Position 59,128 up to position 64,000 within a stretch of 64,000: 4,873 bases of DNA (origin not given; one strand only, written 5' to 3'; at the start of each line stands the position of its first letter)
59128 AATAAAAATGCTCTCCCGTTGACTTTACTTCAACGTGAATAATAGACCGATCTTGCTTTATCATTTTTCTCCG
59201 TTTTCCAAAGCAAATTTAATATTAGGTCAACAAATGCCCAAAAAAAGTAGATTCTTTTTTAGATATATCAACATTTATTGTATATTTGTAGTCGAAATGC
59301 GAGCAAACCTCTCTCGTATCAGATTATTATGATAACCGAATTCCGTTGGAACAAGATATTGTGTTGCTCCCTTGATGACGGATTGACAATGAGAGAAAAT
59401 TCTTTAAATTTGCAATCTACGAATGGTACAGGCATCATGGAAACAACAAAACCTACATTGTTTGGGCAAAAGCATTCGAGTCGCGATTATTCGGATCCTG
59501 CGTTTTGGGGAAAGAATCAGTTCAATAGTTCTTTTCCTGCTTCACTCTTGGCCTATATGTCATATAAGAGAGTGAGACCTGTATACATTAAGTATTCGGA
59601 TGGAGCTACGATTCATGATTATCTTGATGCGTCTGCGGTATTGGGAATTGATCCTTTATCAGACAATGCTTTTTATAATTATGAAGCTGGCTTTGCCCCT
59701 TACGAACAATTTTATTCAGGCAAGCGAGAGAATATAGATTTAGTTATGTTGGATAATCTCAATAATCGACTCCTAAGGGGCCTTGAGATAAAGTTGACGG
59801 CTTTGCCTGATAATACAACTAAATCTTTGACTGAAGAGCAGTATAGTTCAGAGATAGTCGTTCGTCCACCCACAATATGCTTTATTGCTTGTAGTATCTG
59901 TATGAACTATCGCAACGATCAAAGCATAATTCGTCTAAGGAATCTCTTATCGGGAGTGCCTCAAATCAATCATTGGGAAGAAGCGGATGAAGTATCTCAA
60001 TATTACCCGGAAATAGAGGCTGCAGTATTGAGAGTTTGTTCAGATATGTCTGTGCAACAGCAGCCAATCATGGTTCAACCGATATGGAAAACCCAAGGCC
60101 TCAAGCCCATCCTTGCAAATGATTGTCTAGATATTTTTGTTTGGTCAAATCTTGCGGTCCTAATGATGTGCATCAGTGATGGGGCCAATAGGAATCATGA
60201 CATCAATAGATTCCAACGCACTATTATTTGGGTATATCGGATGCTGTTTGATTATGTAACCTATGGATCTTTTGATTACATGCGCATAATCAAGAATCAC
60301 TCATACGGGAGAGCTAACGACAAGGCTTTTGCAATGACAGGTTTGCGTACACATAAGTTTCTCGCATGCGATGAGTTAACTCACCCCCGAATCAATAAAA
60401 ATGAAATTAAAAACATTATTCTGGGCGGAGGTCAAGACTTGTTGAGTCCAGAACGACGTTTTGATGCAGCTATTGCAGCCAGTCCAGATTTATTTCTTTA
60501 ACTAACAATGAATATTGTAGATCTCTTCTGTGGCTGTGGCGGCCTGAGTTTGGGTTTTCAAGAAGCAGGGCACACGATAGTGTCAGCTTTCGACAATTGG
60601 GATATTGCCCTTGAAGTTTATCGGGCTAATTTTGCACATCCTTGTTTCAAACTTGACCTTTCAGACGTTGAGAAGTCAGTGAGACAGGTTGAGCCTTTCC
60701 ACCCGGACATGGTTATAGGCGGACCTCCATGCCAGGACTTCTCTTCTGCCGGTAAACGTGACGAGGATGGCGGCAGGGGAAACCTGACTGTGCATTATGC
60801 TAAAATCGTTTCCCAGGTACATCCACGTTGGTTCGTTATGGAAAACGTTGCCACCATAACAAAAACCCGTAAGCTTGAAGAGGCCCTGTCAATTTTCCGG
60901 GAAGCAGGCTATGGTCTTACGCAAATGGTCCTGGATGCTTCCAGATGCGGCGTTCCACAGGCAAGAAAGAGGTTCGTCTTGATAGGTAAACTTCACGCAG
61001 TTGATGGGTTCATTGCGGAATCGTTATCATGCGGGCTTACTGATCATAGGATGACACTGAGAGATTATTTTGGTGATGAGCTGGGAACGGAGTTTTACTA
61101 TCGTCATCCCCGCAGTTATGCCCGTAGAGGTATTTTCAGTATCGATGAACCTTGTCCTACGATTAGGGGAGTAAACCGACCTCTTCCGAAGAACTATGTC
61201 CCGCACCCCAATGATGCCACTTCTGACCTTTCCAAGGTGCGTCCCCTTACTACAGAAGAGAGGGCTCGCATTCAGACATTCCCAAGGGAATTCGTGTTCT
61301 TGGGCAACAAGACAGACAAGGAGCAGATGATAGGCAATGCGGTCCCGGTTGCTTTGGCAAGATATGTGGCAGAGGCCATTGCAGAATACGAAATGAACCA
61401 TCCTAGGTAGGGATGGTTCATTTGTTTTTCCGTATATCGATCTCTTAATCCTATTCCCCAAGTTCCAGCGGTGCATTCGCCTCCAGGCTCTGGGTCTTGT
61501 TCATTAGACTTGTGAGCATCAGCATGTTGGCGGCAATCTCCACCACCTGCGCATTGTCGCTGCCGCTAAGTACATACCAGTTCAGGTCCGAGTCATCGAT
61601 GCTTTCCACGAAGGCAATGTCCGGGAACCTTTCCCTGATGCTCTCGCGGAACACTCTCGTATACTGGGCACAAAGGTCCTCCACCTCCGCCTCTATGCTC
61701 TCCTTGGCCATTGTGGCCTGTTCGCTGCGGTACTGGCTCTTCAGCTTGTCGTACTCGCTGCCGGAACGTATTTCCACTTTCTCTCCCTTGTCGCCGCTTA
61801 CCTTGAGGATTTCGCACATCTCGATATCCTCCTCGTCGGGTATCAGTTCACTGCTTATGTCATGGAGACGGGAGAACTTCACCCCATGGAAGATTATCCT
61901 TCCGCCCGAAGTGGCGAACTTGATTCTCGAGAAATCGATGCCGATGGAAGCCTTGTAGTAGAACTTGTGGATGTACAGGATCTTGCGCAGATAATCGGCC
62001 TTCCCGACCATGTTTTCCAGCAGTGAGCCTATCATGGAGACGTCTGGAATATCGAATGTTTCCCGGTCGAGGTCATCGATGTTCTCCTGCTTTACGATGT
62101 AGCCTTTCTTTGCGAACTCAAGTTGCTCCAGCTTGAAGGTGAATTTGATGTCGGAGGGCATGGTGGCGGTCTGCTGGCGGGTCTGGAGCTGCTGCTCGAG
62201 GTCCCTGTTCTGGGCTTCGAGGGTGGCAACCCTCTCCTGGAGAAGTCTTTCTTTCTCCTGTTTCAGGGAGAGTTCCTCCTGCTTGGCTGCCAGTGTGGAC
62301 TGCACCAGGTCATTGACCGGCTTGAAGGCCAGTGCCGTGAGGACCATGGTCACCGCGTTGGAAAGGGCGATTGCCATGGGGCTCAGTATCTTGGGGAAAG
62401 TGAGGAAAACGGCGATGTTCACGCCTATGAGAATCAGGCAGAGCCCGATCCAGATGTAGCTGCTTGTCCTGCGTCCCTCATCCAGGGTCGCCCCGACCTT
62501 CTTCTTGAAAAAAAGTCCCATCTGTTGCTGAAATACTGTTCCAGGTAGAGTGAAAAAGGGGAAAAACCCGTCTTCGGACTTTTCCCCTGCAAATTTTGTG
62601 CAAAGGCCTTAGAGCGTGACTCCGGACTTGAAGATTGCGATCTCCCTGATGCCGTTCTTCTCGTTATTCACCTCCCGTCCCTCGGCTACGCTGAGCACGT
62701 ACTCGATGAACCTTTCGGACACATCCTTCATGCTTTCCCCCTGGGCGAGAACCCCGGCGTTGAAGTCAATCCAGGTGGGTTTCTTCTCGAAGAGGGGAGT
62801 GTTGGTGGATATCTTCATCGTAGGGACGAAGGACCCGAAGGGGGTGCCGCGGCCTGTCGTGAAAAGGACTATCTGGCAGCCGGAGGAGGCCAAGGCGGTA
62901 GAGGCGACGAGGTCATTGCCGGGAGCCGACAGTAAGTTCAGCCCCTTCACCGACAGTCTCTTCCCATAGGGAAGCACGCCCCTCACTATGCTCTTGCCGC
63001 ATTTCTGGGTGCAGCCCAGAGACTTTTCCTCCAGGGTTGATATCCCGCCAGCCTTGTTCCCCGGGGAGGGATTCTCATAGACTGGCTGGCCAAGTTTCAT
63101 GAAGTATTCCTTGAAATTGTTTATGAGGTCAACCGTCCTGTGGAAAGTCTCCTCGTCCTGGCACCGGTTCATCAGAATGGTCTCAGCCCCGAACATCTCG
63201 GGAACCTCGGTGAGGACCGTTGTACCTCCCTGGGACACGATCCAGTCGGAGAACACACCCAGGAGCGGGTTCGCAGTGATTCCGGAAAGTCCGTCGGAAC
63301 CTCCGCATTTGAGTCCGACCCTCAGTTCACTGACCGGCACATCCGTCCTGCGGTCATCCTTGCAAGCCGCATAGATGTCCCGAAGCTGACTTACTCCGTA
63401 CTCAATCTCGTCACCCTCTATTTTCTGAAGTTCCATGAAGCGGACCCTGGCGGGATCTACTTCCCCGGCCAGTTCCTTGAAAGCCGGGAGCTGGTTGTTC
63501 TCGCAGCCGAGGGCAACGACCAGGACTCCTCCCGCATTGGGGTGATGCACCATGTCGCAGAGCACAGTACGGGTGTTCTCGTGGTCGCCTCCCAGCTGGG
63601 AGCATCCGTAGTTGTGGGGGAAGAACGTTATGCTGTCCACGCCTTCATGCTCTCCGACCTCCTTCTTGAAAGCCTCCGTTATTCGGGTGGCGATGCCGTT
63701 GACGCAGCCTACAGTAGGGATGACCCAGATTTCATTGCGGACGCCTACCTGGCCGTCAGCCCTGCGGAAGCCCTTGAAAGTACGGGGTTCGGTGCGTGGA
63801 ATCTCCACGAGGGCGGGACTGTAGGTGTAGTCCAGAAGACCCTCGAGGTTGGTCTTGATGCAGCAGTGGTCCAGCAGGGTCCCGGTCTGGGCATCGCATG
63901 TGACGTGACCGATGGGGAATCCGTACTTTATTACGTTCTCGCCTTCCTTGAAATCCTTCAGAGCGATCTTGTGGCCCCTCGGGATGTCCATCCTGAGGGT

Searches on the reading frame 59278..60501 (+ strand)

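Call 74: search_protein_families(library=pfam, proteins=[window:59278-60501:+], max_evalue=0.0001)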
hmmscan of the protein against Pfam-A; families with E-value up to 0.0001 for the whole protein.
window:59278-60501:+ (407 aa): 1 family
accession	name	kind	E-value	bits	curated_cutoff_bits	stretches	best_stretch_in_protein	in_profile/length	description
PF09519.16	RE_HindVP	-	3.1e-127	424.6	25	1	77-406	1-332/332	HindVP restriction endonuclease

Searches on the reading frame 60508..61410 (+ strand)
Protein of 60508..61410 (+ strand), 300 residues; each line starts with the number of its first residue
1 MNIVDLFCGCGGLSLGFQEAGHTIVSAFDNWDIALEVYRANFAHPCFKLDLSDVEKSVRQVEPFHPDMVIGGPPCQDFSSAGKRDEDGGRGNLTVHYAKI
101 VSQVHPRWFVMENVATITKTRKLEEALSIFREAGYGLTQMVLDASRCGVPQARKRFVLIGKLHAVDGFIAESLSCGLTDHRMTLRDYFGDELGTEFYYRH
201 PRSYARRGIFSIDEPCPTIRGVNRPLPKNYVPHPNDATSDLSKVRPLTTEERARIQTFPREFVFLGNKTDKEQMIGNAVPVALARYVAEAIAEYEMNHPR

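Call 74: search_protein_families(library=pfam, proteins=[window:60508-61410:+], max_evalue=0.0001)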
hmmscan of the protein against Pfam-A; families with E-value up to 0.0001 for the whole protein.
window:60508-61410:+ (300 aa): 1 family
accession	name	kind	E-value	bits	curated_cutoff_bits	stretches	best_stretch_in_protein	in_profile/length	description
PF00145.23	DNA_methylase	-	3.1e-65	221.2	22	1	1-292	1-323/324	C-5 cytosine-specific DNA methylase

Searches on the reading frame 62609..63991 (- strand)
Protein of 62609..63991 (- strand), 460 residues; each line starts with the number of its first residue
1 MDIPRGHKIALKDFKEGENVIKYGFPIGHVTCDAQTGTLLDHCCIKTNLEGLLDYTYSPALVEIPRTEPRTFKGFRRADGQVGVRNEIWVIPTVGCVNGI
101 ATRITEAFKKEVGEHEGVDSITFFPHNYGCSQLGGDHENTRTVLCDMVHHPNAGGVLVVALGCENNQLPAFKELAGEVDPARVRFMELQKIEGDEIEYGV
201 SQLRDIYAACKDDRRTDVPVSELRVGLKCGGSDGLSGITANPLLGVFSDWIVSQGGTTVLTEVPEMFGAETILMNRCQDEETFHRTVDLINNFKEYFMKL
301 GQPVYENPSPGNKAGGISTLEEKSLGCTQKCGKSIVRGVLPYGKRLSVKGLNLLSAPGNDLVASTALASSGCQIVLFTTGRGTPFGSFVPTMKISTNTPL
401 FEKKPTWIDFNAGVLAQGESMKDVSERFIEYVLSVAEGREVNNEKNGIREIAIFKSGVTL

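Call 74: search_protein_families(library=pfam, proteins=[window:62609-63991:-], max_evalue=0.0001)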
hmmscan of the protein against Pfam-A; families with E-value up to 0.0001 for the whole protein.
window:62609-63991:- (460 aa): 2 families
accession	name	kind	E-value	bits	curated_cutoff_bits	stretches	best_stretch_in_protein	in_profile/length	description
PF20629.2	GD_AH_C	-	2.6e-100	335.2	26.8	1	220-458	1-241/242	D-galactarate/Altronate dehydratase, C-terminal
PF04295.18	GD_AH_second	-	6.2e-46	156.3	27.3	1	74-209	1-134/136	D-galactarate dehydratase/Altronate hydrolase, second domain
